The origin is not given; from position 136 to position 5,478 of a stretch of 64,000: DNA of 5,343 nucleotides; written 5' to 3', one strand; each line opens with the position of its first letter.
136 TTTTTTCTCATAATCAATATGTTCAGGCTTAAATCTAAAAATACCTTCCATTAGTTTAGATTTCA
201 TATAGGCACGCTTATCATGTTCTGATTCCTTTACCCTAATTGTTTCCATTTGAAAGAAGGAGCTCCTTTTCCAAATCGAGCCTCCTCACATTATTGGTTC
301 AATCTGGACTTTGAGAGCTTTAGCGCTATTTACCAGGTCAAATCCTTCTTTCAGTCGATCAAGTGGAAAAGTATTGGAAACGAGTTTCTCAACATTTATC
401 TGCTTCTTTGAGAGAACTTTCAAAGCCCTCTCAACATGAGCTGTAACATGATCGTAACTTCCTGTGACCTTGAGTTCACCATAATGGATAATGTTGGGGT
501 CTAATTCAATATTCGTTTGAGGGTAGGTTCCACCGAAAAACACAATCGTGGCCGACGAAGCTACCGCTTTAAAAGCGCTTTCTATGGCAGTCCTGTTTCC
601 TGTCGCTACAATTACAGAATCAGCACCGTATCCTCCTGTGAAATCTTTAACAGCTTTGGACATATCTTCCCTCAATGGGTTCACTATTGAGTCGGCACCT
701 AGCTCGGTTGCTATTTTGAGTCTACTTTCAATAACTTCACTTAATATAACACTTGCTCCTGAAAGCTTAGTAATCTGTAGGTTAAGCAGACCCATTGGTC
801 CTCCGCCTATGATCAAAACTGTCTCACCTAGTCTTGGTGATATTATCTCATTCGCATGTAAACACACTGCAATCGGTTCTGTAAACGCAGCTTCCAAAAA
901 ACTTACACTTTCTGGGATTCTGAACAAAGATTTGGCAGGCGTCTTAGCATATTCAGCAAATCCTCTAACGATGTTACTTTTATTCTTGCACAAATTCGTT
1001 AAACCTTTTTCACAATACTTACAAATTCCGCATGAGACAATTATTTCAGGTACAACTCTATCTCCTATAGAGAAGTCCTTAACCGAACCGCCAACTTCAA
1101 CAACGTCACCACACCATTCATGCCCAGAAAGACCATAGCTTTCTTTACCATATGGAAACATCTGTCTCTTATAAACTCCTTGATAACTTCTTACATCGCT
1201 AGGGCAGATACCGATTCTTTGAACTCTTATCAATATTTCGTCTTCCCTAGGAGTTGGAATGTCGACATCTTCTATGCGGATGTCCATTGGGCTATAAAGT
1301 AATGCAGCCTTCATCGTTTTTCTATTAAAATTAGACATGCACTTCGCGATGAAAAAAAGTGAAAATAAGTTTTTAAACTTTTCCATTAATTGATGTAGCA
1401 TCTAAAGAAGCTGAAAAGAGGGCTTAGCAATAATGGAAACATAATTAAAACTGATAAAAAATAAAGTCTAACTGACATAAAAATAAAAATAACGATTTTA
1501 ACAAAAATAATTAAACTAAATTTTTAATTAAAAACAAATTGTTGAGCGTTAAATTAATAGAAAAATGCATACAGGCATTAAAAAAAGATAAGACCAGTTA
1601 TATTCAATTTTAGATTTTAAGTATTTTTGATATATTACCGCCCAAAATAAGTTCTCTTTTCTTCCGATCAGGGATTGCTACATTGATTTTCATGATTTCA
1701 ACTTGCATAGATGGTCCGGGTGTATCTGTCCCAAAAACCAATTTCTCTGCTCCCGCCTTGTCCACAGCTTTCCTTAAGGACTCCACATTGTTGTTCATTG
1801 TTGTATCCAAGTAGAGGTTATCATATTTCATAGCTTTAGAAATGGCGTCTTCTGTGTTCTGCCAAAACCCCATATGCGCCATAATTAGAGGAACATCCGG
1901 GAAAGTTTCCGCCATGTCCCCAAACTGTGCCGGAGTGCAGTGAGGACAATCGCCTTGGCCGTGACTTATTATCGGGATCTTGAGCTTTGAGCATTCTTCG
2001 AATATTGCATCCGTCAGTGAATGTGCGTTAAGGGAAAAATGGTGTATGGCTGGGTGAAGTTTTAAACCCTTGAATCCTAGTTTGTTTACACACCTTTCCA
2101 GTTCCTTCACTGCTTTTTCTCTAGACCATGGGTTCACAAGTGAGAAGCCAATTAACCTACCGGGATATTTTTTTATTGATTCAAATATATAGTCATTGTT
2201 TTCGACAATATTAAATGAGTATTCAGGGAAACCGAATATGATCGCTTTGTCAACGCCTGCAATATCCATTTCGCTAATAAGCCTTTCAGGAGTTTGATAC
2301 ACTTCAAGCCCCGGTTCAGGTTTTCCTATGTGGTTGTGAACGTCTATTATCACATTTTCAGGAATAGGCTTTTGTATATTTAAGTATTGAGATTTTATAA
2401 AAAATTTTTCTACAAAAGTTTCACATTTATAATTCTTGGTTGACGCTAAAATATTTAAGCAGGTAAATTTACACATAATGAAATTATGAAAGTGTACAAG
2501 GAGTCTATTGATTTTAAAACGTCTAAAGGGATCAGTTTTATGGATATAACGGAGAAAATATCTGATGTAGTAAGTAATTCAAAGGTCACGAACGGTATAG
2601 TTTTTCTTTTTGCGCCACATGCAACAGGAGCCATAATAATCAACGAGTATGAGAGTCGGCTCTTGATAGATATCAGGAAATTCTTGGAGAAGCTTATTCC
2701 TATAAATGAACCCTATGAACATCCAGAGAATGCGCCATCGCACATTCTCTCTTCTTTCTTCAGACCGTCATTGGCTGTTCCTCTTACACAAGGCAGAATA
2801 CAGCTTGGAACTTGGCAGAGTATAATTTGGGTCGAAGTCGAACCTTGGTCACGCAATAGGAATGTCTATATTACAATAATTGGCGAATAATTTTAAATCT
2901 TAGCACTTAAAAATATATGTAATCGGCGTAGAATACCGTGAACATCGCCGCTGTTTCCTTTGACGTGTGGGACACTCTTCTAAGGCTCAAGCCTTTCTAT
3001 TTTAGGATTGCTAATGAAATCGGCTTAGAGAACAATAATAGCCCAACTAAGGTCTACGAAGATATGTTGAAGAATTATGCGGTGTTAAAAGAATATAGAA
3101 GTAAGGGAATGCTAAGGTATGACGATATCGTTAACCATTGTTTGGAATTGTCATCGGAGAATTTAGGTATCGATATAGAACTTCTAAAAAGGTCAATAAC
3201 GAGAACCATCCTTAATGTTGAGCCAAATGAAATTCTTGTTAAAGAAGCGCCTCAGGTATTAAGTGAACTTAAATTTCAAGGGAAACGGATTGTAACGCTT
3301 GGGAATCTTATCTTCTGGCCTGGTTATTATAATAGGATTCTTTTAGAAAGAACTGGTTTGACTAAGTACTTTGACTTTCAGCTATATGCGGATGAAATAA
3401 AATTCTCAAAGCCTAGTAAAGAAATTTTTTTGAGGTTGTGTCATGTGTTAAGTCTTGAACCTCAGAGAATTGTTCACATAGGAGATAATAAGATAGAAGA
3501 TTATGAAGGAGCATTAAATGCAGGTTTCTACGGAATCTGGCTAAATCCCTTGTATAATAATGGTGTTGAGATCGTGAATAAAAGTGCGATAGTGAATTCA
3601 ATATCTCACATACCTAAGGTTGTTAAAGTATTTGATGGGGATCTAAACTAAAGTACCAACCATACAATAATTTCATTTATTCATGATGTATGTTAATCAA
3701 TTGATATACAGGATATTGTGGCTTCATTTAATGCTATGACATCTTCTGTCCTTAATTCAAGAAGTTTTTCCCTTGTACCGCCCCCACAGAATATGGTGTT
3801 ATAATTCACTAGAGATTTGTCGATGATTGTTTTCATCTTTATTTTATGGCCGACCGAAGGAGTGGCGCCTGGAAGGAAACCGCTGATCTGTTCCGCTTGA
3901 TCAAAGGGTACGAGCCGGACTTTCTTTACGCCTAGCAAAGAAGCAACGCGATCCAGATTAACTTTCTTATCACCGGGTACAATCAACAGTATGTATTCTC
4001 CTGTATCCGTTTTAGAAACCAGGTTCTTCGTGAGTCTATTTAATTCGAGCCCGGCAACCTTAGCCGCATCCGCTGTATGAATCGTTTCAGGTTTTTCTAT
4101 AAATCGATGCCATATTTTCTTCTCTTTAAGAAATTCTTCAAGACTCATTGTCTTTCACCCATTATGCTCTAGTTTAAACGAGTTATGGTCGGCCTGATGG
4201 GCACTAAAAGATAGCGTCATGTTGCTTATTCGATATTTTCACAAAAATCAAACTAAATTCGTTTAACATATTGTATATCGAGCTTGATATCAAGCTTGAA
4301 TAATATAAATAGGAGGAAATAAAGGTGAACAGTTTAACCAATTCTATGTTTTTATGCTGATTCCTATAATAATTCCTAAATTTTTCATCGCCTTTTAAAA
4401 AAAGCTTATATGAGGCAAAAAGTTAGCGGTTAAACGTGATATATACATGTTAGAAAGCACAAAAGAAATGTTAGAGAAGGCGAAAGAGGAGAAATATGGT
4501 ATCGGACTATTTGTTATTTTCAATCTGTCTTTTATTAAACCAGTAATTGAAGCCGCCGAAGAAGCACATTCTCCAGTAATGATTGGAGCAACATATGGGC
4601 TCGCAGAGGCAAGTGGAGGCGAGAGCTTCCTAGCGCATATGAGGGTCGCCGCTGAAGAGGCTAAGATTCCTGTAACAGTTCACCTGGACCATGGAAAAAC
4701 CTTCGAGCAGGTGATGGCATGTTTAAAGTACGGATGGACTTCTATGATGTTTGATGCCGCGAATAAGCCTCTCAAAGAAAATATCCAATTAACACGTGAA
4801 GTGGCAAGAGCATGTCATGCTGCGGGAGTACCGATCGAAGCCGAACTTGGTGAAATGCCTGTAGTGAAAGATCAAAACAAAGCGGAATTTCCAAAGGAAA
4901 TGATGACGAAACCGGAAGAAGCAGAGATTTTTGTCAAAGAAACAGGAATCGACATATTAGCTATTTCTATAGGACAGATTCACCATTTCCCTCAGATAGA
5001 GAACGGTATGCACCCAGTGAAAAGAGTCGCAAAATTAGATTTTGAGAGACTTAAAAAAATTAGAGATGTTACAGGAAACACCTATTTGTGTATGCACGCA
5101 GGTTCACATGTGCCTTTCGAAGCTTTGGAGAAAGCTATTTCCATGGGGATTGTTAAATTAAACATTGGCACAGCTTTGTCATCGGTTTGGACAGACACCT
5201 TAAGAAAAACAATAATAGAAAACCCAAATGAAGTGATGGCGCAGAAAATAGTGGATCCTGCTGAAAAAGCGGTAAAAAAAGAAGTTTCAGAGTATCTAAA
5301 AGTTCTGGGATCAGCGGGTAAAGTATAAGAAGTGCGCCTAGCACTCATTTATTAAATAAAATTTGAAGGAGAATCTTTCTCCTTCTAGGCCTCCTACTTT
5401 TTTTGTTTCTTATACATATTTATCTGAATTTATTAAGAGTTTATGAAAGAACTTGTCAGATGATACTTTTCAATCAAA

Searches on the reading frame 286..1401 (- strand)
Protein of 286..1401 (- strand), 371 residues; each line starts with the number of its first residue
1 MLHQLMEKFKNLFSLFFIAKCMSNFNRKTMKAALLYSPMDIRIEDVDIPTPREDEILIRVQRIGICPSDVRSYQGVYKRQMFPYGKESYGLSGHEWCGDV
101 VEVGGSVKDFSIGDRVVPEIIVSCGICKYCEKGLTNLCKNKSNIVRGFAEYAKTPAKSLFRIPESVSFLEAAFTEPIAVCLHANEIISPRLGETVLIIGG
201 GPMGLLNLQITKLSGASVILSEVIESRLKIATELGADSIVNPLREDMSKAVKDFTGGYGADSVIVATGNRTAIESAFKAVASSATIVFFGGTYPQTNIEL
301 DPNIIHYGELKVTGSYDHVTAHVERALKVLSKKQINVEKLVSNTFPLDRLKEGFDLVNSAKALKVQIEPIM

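Call 48: search_protein_families(library=pfam, proteins=[window:286-1401:-], max_evalue=0.001)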
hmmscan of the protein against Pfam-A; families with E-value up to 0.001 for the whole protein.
window:286-1401:- (371 aa): 3 families
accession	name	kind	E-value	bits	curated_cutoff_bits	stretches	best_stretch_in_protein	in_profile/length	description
PF08240.17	ADH_N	-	3.2e-24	85.6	23.5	1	53-164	2-104/104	Alcohol dehydrogenase GroES-like domain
PF00107.32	ADH_zinc_N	-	5.3e-23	81.8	31.8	1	202-316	1-113/129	Zinc-binding dehydrogenase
PF16912.11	Glu_dehyd_C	-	1.6e-09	38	34.9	1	175-357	8-201/211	Glucose dehydrogenase C-terminus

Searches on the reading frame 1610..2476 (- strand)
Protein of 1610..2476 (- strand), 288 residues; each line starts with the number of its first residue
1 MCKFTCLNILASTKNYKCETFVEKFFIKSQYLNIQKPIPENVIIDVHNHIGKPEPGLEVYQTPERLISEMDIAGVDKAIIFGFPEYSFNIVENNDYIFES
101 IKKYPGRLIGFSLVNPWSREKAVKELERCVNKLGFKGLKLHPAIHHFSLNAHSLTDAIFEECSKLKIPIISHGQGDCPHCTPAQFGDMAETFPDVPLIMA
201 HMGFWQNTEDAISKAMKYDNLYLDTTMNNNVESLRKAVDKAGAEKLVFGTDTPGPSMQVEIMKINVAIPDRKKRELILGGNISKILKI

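Call 32: search_protein_families(library=pfam, proteins=[window:1610-2476:-], max_evalue=0.01)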
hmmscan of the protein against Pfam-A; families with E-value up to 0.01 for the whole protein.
window:1610-2476:- (288 aa): 2 families
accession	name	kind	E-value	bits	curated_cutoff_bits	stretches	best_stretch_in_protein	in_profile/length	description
PF04909.20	Amidohydro_2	-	5.2e-32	112.2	26.4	1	44-287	1-288/289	Amidohydrolase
PF01026.27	TatD_DNase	-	0.0032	17.3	27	1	44-253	1-205/253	TatD related DNase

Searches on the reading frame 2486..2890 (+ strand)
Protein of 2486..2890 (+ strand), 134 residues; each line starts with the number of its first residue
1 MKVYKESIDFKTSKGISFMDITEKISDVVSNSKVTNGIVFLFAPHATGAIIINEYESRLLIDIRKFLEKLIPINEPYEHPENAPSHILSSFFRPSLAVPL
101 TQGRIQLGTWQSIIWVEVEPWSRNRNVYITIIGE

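Call 31: search_protein_families(library=pfam, proteins=[window:2486-2890:+], max_evalue=0.01)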
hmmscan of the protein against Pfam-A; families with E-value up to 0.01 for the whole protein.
window:2486-2890:+ (134 aa): 1 family
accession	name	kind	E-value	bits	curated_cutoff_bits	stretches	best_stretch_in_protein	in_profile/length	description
PF01894.22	UPF0047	-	9.1e-33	113.3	27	1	20-131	1-117/117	Uncharacterised protein family UPF0047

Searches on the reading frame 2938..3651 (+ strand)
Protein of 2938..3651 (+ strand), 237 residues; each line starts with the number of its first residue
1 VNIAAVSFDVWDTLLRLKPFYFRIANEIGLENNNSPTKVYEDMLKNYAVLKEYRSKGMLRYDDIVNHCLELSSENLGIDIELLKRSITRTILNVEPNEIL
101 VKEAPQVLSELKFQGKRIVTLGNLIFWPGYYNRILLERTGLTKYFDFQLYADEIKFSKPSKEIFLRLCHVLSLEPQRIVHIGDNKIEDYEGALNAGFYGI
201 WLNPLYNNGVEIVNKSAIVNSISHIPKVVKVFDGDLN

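Call 32: search_protein_families(library=pfam, proteins=[window:2938-3651:+], max_evalue=0.01)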
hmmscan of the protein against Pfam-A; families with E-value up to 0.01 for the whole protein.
window:2938-3651:+ (237 aa): 3 families
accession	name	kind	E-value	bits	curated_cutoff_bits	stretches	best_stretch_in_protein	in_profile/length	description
PF00702.32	Hydrolase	-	5.1e-15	56.8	26.4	1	3-196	1-191/191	haloacid dehalogenase-like hydrolase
PF13419.12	HAD_2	-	5.8e-10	40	23.8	1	134-200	111-176/178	Haloacid dehalogenase-like hydrolase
PF13242.12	Hydrolase_like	-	1.6e-06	28.3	22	1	157-201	3-47/75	HAD-hyrolase-like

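Call 49: search_protein_families(library=ncbifam, proteins=[window:2938-3651:+], max_evalue=0.001)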
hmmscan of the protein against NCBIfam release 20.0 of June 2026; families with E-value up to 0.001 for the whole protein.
window:2938-3651:+ (237 aa): 25 families
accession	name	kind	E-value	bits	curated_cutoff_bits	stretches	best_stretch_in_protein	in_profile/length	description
TIGR02252.1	DREG-2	subfamily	1e-20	74.4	155.2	1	5-201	2-203/203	HAD hydrolase, REG-2-like, family IA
TIGR02253.1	CTE7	subfamily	2.5e-17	63.4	169.75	1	3-204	2-196/221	TIGR02253 family HAD-type hydrolase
TIGR01428.1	HAD_type_II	equivalog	1.3e-14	54.7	125.4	1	3-203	1-191/197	haloacid dehalogenase type II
TIGR02254.1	YjjG_YfnB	equivalog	1.5e-12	47.4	159.9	1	8-224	6-218/223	YjjG family noncanonical pyrimidine nucleotidase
TIGR01549.1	HAD-SF-IA-v1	subfamily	7.9e-12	45.8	23.3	1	135-196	91-149/149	HAD-IA family hydrolase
NF006976.0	PRK09449.1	equivalog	2.7e-10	40.1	183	1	131-227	123-220/225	pyrimidine 5'-nucleotidase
NF009695.0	PRK13222.1-2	equivalog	1.9e-09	37.4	225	1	105-230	100-223/226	phosphoglycolate phosphatase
NF008018.0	PRK10748.1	equivalog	3.7e-09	36.1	225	1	137-208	142-213/238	5-amino-6-(5-phospho-D-ribitylamino)uracil phosphatase YigB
TIGR02009.1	PGMB-YQAB-SF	subfamily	7e-09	36.1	153.35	1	78-185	69-170/186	beta-phosphoglucomutase family hydrolase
TIGR01990.1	bPGM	equivalog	3.4e-08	33.7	189.4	1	132-185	117-170/187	beta-phosphoglucomutase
TIGR01449.2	PGP_bact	equivalog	6.1e-08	32.4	180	1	104-227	90-211/213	phosphoglycolate phosphatase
NF052576.1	PymNtasePynAStpc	equivalog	8.8e-08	32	350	1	103-229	103-227/229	pyrimidine 5'-nucleotidase PynA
NF009694.0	PRK13222.1-1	equivalog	6.3e-07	29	415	1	95-212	107-220/252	phosphoglycolate phosphatase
TIGR01454.1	AHBA_synth_RP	hypoth_equivalog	1.2e-06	28.3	246.65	1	101-197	77-169/205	AHBA synthesis associated protein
NF009696.0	PRK13222.1-3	equivalog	5.5e-06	26.2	359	1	119-196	104-180/223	N-acetylmuramic acid 6-phosphate phosphatase MupP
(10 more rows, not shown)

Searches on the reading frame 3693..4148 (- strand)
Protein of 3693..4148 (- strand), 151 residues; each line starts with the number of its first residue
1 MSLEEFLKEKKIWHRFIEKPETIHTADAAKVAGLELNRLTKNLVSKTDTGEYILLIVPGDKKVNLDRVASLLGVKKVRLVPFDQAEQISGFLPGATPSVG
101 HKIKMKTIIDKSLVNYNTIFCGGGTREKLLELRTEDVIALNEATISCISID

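Call 31: search_protein_families(library=pfam, proteins=[window:3693-4148:-], max_evalue=0.01)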
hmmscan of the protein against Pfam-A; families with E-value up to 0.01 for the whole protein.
window:3693-4148:- (151 aa): 1 family
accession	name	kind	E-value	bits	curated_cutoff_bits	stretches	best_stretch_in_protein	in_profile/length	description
PF04073.20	tRNA_edit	-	1e-27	97.1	25.5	1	24-138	6-121/123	Aminoacyl-tRNA editing domain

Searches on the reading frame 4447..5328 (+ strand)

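Call 32: search_protein_families(library=pfam, proteins=[window:4447-5328:+], max_evalue=0.01)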
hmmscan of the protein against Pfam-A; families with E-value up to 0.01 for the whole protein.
window:4447-5328:+ (293 aa): 1 family
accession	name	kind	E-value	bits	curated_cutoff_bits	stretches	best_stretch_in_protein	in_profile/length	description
PF01116.26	F_bP_aldolase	-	1.6e-80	271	25.5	1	4-292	2-277/277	Fructose-bisphosphate aldolase class-II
